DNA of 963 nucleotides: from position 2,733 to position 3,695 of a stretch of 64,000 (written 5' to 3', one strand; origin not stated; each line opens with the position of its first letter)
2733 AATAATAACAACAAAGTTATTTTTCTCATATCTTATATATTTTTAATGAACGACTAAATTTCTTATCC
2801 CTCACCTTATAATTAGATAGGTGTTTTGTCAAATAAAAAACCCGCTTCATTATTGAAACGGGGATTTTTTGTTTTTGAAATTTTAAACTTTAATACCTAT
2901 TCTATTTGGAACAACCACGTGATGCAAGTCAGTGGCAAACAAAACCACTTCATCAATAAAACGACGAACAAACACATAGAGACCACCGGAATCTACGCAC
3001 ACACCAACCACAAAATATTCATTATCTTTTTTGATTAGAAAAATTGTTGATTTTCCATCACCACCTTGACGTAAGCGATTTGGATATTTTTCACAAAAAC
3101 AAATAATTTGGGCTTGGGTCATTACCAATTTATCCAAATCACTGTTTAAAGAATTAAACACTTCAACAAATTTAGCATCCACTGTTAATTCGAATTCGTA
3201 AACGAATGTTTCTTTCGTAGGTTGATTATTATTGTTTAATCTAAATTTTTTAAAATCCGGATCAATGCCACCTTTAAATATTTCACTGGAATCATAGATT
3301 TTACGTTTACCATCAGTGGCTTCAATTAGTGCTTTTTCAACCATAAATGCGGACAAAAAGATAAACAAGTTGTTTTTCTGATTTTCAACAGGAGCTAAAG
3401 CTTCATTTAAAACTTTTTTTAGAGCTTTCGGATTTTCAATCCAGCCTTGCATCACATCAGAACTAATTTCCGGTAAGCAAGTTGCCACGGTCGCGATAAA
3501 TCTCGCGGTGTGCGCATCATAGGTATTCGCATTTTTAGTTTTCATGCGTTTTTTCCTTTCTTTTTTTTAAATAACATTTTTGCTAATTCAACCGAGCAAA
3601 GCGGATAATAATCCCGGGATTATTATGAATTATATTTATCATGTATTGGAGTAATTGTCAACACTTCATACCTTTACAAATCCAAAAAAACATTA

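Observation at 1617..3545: Cluster of orphan proteins sharing a C-terminal module, with a fourth copy 23 kb away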

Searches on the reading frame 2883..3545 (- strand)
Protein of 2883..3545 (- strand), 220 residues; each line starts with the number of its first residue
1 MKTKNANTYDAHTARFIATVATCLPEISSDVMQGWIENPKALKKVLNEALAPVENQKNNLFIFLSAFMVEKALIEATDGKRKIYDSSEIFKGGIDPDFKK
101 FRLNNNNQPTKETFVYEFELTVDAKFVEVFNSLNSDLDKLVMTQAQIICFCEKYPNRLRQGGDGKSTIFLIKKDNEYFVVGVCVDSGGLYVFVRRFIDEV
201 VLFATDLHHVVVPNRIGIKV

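Call 7: search_protein_families(library=pfam, proteins=[window:2883-3545:-], max_evalue=1)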
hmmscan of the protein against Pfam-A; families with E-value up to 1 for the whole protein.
window:2883-3545:- (220 aa): 0 families

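Call 8: search_protein_families(library=ncbifam, proteins=[window:2883-3545:-], max_evalue=1)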
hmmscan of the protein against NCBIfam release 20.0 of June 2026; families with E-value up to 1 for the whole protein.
window:2883-3545:- (220 aa): 1 family
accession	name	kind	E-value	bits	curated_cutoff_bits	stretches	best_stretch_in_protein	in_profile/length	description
NF053731.1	TransRegFasRMycb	equivalog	0.095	12.5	330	0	69-136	74-142/199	HTH-type transcriptional activator FasR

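Call 10: find_homologous_proteins(query=window:2883-3545:-)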
Query window:2883-3545:- (220 aa): 32 proteins with E <= 0.001 among 197 candidates.
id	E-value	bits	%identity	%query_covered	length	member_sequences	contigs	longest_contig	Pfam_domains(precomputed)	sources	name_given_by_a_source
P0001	1.1e-142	491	100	100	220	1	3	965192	-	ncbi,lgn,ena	ncbi:MAG: hypothetical protein WCK37_03485 [Candidatus Falkowbacteria bacterium]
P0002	6.5e-62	227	57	97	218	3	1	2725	-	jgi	-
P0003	3.1e-55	205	54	99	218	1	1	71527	-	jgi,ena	-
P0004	3.0e-39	153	48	90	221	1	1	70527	-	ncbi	-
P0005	4.7e-38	149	48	84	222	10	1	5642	-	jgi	-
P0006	1.9e-36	144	46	90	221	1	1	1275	-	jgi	jgi:hypothetical protein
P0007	8.9e-35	138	46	86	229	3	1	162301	-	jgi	-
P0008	1.8e-34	137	47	85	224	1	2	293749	-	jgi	-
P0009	2.6e-33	134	48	76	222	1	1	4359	-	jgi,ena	-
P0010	9.2e-33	132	43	91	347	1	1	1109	-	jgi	jgi:hypothetical protein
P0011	2.7e-32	130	45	85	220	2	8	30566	-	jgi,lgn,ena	-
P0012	8.7e-32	129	54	66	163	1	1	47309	-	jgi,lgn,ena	-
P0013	2.0e-31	127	43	91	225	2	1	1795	-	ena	-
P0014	5.6e-31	126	50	65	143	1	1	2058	-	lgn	-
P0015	2.4e-30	124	44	85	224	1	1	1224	-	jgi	jgi:hypothetical protein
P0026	1.6e-10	59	67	25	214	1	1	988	-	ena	-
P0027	2.0e-9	56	72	21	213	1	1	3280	-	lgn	-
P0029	4.0e-9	55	70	20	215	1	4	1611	-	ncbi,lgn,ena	-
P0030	1.3e-7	50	69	19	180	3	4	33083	-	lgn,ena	-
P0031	1.7e-7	49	68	20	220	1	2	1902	-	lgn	-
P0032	1.6e-4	40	56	19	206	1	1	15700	-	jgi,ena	-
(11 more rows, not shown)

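Call 18: find_encoding_contigs(protein=window:2883-3545:-, flank=10000, max_places=4)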
Protein window:2883-3545:- (220 aa): 7 contigs read that carry it; 3 places shown.
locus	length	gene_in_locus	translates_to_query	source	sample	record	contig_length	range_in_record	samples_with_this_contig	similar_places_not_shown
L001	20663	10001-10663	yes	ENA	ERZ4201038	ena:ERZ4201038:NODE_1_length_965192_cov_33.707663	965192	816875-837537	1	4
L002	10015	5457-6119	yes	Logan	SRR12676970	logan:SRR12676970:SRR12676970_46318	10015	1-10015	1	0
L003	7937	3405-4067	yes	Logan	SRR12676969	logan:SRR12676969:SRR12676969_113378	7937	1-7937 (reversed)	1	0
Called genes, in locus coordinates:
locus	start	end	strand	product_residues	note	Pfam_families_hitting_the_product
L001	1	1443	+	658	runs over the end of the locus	PF04760:IF2_N, PF03308:MeaB (faint), PF00009:GTP_EFTU, PF01926:MMR_HSR1, PF02421:FeoB_N (weak), PF22042:EF-G_D2, PF03144:GTP_EFTU_D2 (faint), PF11987:IF-2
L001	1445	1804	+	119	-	PF02033:RBFA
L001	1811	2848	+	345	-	PF01368:DHH, PF02272:DHHA1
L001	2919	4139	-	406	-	-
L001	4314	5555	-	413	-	-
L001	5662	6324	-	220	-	PF01746:tRNA_m1G_MT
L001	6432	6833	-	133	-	PF13083:KH_KhpA-B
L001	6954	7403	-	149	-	PF00886:Ribosomal_S16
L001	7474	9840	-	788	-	PF01138:RNase_PH, PF03725:RNase_PH_C, PF01138:RNase_PH, PF00013:KH_1, PF00575:S1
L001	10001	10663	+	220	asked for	-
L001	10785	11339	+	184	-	-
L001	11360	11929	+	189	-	-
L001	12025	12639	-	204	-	-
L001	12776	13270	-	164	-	PF01936:NYN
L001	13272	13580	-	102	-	-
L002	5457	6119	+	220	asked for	-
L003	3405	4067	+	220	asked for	-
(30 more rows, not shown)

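Call 21: search_protein_families(library=phrogs, proteins=[window:2883-3545:-], max_evalue=1)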
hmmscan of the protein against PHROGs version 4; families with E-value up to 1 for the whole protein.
window:2883-3545:- (220 aa): 1 family
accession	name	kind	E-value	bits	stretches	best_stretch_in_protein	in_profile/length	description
phrog_6403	-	unknown function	0.084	14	1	144-181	3-40/69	-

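Call 22: search_protein_families(library=padloc, proteins=[window:2883-3545:-], max_evalue=1)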
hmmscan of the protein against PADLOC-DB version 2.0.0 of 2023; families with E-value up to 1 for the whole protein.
window:2883-3545:- (220 aa): 0 families

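Call 23: search_solved_structures(query=A2, max_evalue=10)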
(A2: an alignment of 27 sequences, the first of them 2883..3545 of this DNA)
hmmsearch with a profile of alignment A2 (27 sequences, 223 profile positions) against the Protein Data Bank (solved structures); distinct sequences matched with E-value up to 10: 4.
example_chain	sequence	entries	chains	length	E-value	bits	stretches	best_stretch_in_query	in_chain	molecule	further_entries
8f29_7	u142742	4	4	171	0.18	14.3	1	25-131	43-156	ATP synthase subunit d, mitochondrial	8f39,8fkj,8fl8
6b2z_d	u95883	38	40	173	0.19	14.3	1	25-131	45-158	ATP synthase subunit d, mitochondrial | ATP synthase subunit d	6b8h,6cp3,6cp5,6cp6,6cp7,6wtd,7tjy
6cmv_A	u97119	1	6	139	0.22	14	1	31-91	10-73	Transcriptional regulator Lrs14-like protein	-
9m8o_G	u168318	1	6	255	0.6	12.6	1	69-115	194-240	Gp15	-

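Call 24: find_encoding_contigs(protein=P0003, flank=8000, max_places=2)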
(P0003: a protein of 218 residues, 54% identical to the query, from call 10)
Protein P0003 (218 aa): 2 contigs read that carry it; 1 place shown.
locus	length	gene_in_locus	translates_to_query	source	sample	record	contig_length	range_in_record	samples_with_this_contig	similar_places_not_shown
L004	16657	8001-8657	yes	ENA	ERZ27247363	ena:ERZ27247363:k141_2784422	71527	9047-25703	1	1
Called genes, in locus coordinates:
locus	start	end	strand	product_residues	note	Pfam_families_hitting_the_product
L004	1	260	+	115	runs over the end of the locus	PF00453:Ribosomal_L20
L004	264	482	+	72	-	PF03840:SecG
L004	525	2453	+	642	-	PF00496:SBP_bac_5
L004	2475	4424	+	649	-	PF00753:Lactamase_B, PF23023:Anti-Pycsar_Apyc1 (faint), PF12706:Lactamase_B_2, PF22505:RNase_J_b_CASP, PF17770:RNase_J_C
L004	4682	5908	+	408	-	PF00575:S1 (weak), PF21710:Spt6_S1 (faint), PF00575:S1, PF23459:S1_RRP5 (weak)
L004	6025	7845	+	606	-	PF06480:FtsH_ext (weak), PF00004:AAA, PF07728:AAA_5 (faint), PF17862:AAA_lid_3, PF01434:Peptidase_M41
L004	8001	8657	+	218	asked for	-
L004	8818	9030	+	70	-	PF01783:Ribosomal_L32p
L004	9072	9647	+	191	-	PF01029:NusB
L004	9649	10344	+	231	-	PF22935:RM44_endonuclase, PF14622:Ribonucleas_3_3, PF00636:Ribonuclease_3, PF00035:dsrm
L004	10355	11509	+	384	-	PF00437:T2SSE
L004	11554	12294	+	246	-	PF00483:NTP_transferase, PF01128:IspD, PF02348:CTP_transf_3, PF12804:NTP_transf_3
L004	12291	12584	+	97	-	-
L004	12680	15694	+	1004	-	PF18895:T4SS_pilin, PF13205:Big_5 (faint)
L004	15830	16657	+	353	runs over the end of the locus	PF00154:RecA_N, PF08423:Rad51, PF06745:ATPase (faint), PF01637:ATPase_2 (weak), PF21096:RecA_C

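Call 25: find_encoding_contigs(protein=P0008, flank=8000, max_places=2)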
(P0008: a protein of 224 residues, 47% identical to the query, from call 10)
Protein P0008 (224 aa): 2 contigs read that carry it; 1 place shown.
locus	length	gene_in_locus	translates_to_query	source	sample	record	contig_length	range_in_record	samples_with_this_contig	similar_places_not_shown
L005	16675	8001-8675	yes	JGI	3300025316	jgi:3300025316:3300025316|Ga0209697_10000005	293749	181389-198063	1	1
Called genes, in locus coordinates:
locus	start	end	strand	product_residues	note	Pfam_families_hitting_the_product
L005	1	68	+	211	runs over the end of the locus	-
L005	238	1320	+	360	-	PF00154:RecA_N, PF08423:Rad51, PF06745:ATPase (faint), PF01637:ATPase_2 (weak), PF27531:MT3502_N (weak), PF21096:RecA_C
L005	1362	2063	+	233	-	PF00696:AA_kinase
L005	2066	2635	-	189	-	PF00406:ADK, PF13238:AAA_18 (weak), PF02223:Thymidylate_kin (faint), PF13207:AAA_17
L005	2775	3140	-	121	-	-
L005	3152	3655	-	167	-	-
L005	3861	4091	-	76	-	-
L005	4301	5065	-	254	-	-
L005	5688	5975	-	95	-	PF00216:Bac_DNA_binding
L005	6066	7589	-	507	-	PF12072:RNase_Y_N, PF00013:KH_1, PF22891:KH_PNO1_2nd (weak), PF08668:HDOD (faint), PF01966:HD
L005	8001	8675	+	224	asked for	-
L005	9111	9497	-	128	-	PF22296:bAvd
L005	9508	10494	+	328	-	PF00078:RVT_1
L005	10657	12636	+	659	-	PF04760:IF2_N, PF03308:MeaB (faint), PF00009:GTP_EFTU, PF01926:MMR_HSR1, PF22042:EF-G_D2, PF11987:IF-2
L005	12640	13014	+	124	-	PF02033:RBFA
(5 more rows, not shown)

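Call 26: find_encoding_contigs(protein=P0007, flank=8000, max_places=2)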
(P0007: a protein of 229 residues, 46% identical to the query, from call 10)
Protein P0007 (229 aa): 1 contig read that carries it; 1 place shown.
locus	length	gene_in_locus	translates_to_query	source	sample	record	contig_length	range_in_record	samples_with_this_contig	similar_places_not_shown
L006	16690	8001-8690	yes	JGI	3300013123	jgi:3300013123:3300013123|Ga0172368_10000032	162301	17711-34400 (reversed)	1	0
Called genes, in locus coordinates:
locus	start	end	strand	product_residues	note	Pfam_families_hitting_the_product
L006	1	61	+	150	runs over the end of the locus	PF00578:AhpC-TSA, PF08534:Redoxin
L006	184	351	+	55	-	-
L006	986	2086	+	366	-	PF04542:Sigma70_r2, PF04539:Sigma70_r3, PF04545:Sigma70_r4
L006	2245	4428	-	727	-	PF00270:DEAD, PF04851:ResIII, PF18766:SWI2_SNF2 (weak), PF00271:Helicase_C, PF18780:HNH_repeat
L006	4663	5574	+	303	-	PF13489:Methyltransf_23 (weak), PF08241:Methyltransf_11, PF08242:Methyltransf_12, PF13649:Methyltransf_25, PF13847:Methyltransf_31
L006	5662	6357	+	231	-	PF03417:AAT (weak)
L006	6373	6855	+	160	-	PF00583:Acetyltransf_1, PF13673:Acetyltransf_10 (weak), PF13508:Acetyltransf_7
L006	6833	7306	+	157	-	PF00583:Acetyltransf_1, PF13673:Acetyltransf_10, PF13508:Acetyltransf_7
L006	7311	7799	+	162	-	-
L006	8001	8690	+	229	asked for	-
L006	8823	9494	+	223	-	-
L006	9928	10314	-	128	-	PF22296:bAvd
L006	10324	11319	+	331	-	PF00078:RVT_1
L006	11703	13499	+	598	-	PF13230:GATase_4 (weak), PF13522:GATase_6, PF13537:GATase_7, PF01380:SIS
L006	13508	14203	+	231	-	PF13529:Peptidase_C39_2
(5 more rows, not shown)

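Call 32: predict_structure(alignment_id=A2)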
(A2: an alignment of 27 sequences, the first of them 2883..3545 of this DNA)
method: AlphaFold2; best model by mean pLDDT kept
length: 220 residues; sequences in the alignment: 27
mean_pLDDT: 83.9   pTM: 0.73
mean pLDDT of the five models: 83.9, 82.4, 81.8, 81.7, 81.1
residues with pLDDT >= 90: 124; 70-90: 52; 50-70: 33; < 50: 11
segments of 3 or more residues with pLDDT < 50: 1-5
pLDDT, mean of each block of 10 residues (from residue 1): 55 71 73 80 75 54 55 94 97 97 95 93 93 91 97 93 86 97 95 94 91 69
secondary structure, 60 per line:
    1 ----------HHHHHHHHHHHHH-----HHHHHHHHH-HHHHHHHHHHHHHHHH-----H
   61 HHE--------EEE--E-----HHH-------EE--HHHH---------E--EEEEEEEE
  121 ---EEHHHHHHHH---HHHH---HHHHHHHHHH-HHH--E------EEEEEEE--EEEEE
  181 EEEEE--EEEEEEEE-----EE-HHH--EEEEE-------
elements in order: H11-23 H29-37 H39-54 E72-74 H97-100 E113-120 H126-133 H137-140 H144-153 E167-173 E176-185 E188-195 E209-213

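Call 33: search_protein_representatives(alignment_id=A2)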
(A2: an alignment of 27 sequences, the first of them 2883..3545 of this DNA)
Query: 27 sequences, 223 profile positions. Proteins with E-value up to 0.001 (for the whole library): 2405; up to 1e-10: 1889; up to 1e-30: 812. The best 150 are listed.
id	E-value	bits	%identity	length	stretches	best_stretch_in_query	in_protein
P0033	1.6e-169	577.0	-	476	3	60-221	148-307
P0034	1.0e-142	489.4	-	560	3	64-219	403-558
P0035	3.7e-106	369.8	-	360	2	60-221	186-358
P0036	1.6e-100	351.4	-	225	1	1-218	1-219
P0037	1.8e-83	295.6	-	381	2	61-218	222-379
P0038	5.4e-82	290.8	-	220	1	5-218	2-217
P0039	2.1e-81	288.9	-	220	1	1-219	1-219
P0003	5.0e-79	281.1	-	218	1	10-219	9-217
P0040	6.3e-76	270.9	-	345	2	62-219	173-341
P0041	2.4e-74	265.8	-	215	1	5-218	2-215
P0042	5.2e-74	264.7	-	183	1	54-222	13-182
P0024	3.6e-73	261.9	-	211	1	3-219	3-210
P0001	4.0e-73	261.8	-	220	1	10-221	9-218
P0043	2.1e-72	259.4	-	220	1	15-220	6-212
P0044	3.6e-72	258.7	-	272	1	46-219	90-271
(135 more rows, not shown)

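Call 37: find_related_loci(query=A2, collection=genome_contigs, flank=6000)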
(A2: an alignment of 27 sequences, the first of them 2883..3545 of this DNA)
Query A2 (220 aa) in genome_contigs; peptide patterns used: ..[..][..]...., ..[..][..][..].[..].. (x = any residue, [..] = any of these).
121 stretches matched a pattern; 30 encode a relative of the query (tblastn E <= 1e-3); 30 distinct loci.
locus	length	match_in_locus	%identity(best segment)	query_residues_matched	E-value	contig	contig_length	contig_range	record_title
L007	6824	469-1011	47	29-213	5e-44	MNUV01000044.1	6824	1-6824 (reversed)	MAG: Candidatus Falkowbacteria bacterium CG1_02_41_21 cg1_0.2_scaffold_13988_c, whole genome shotgun sequence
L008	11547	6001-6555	43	26-213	1e-39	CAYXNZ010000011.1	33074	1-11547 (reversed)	MAG TPA_asm: uncultured Gammaproteobacteria bacterium isolate binchicken_co181_167 genome assembly, contig: NODE_1739_le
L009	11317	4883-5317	52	70-216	5e-39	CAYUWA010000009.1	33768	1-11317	MAG TPA_asm: uncultured Gammaproteobacteria bacterium isolate binchicken_co113_83 genome assembly, contig: NODE_1392_len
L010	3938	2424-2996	45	26-214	2e-38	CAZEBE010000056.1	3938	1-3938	MAG TPA_asm: uncultured Gammaproteobacteria bacterium isolate SRP192927_co1_989 genome assembly, contig: NODE_70913_leng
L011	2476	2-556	44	30-216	2e-38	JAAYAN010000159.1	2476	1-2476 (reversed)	MAG: Ignavibacteria bacterium isolate AS06rmzACSIP_142 529102_AS06, whole genome shotgun sequence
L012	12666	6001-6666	38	2-218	4e-38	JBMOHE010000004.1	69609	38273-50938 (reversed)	MAG: Patescibacteria group bacterium isolate Deming_bin.335 contig580, whole genome shotgun sequence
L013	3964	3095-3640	44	32-217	4e-37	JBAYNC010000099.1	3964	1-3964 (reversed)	MAG: Patescibacteria group bacterium isolate SO_2016_LW1_55 scaffold42280_LW64-88_2016, whole genome shotgun sequence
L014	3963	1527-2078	43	29-216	6e-37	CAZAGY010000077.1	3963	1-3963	MAG TPA_asm: uncultured Gammaproteobacteria bacterium isolate SRP178699_co1_485 genome assembly, contig: NODE_35209_leng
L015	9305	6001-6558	44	27-214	2e-36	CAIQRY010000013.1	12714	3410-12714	uncultured bacterium isolate AM-lipid-02-D9_bin-0787 genome assembly, contig: bin-0787:13/68, whole genome shotgun seque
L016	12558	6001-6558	43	29-216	5e-36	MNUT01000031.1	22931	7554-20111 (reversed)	MAG: Candidatus Falkowbacteria bacterium CG1_02_37_21 cg1_0.2_scaffold_1679_c, whole genome shotgun sequence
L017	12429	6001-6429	48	70-213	6e-36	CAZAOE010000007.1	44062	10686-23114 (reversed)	MAG TPA_asm: uncultured Gammaproteobacteria bacterium isolate SRP178699_co1_436 genome assembly, contig: NODE_775_length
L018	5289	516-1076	42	27-214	9e-36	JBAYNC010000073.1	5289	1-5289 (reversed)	MAG: Patescibacteria group bacterium isolate SO_2016_LW1_55 scaffold25723_LW64-88_2016, whole genome shotgun sequence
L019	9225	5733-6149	48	74-214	5e-35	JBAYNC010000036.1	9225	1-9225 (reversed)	MAG: Patescibacteria group bacterium isolate SO_2016_LW1_55 scaffold09782_LW64-88_2016, whole genome shotgun sequence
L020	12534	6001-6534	43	41-216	7e-35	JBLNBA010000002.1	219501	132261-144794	MAG: Bacillota bacterium isolate MAG163 PRJNA951521_bin23_renamed_1, whole genome shotgun sequence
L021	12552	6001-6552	41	29-216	8e-35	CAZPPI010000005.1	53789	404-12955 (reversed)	MAG TPA_asm: uncultured Gammaproteobacteria bacterium isolate SRP294416_co1_755 genome assembly, contig: NODE_837_length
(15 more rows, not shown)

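Call 39: fold_search(model_id=the predicted structure, library=pdb)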
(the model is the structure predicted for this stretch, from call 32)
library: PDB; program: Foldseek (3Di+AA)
matches with E <= 10: 1021; with E <= 0.001: 0
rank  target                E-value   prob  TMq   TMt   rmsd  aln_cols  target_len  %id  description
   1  9n81_C                1.8e-01  0.14  0.14  0.13  14.0       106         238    9  A gap-filling complex with Pol mu engaged in the NHEJ Pathway (released 2025-04-23)
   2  6ior_C                2.3e-01  0.03  0.11  0.10  21.2       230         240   12  The ligand binding domain of Mlp24 with asparagine (released 2019-03-20)
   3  2pma_B                2.6e-01  0.25  0.15  0.25   9.1        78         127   17  Structural Genomics, the crystal structure of a protein Lpg0085 with unknown function (DUF785) from Legionella pneumop (released 2007-05-22)
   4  6iop_B                2.8e-01  0.03  0.12  0.11  21.7       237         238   15  The ligand binding domain of Mlp24 (released 2019-03-20)
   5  9n82_c                3.3e-01  0.11  0.14  0.13  13.7       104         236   10  The ligation (AMP-Lys) complex in the NHEJ pathway (released 2025-04-23)
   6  7u32_G                3.3e-01  0.08  0.13  0.13  17.1        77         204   17  MVV cleaved synaptic complex (CSC) intasome at 3.4 A resolution (released 2022-05-11)
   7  9cq3_C                4.9e-01  0.09  0.14  0.13  14.0       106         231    9  The gap-filling complex with Pol mu engaged in the NHEJ pathway (released 2025-04-23)
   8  3sr2_D                5.2e-01  0.08  0.15  0.15  12.5        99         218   10  Crystal Structure of Human XLF-XRCC4 Complex (released 2011-07-20)
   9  4tq7_A                5.2e-01  0.05  0.14  0.19  13.0       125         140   12  N-terminal domain of C. Reinhardtii SAS-6 homolog bld12p Q93E (NN10) (released 2015-06-24)
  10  7m5f_C                5.5e-01  0.06  0.15  0.23  11.4        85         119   18  Contact-dependent inhibition system from Serratia marcescens BWH57 (released 2021-05-12)
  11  4tpz_D                5.5e-01  0.04  0.13  0.17  14.3       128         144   12  N-terminal domain of C. Reinhardtii SAS-6 homolog bld12p F145W (NN2) (released 2015-06-24)
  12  6sv5                  5.9e-01  0.13  0.08  0.06   7.3        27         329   22  Amicoumacin kinase AmiN in complex with ATP (released 2020-07-22)
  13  3wfp_C                5.9e-01  0.13  0.14  0.08   6.5        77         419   12  tRNA processing enzyme (apo form 2) (released 2014-01-01)
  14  7jl6_A                6.2e-01  0.13  0.19  0.36  11.2        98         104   15  Heme binding to SrrB PAS domain plays a role in redox regulation of S. aureus SrrAB two-component system (released 2021-08-04)
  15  6xrw_C                6.2e-01  0.10  0.16  0.32   9.4        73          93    8  Chromosomal ParDE TA system from P. aeruginosa (released 2021-07-28)
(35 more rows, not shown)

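Call 41: fold_search(model_id=the predicted structure, library=viral)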
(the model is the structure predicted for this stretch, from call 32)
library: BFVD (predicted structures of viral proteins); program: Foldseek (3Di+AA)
matches with E <= 10: 954; with E <= 0.001: 0
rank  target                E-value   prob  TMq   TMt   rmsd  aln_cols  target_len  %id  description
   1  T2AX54                1.1e-01  0.16  0.15  0.08  12.8        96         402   11  (no name in the UniProt tables at hand)
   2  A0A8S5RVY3            1.1e-01  0.20  0.16  0.14  14.4       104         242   12  Uncharacterized protein [Siphoviridae sp. ctHip2]
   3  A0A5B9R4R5            1.5e-01  0.28  0.16  0.10  12.8        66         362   23  Uncharacterized protein [Cacatuid alphaherpesvirus 2]
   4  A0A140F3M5            1.6e-01  0.10  0.19  0.23  13.6       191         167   12  Agglutinin C-terminal domain-containing protein [Pyrobaculum filamentous virus 1]
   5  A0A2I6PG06            2.3e-01  0.23  0.15  0.34   5.5        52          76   13  (no name in the UniProt tables at hand)
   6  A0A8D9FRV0            2.4e-01  0.44  0.15  0.19   8.6        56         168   14  UVR domain-containing protein [uncultured marine phage]
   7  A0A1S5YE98            2.9e-01  0.08  0.19  0.20  16.1       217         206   10  ORF107 [Betabaculovirus altermyunipunctae]
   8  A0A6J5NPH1            3.3e-01  0.23  0.15  0.51  11.1        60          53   18  Uncharacterized protein [uncultured Caudovirales phage]
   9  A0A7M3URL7            3.3e-01  0.23  0.17  0.11  12.7        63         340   17  Protein IB [Infectious laryngotracheitis virus]
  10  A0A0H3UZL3            3.3e-01  0.03  0.12  0.15  13.4       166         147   10  (no name in the UniProt tables at hand)
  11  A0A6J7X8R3            3.5e-01  0.44  0.15  0.46   5.3        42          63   24  Uncharacterized protein [uncultured Caudovirales phage]
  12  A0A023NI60            3.5e-01  0.15  0.17  0.37   5.1        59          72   14  (no name in the UniProt tables at hand)
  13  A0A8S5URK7            3.8e-01  0.06  0.13  0.10  13.6        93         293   14  PlyB like endolysin [Siphoviridae sp. ctg6c78]
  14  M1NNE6                4.0e-01  0.35  0.13  0.44   6.5        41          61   22  Uncharacterized protein [Moumouvirus goulette]
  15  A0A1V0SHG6            4.0e-01  0.12  0.15  0.08  16.5        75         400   13  HNH endonuclease [Klosneuvirus KNV1]
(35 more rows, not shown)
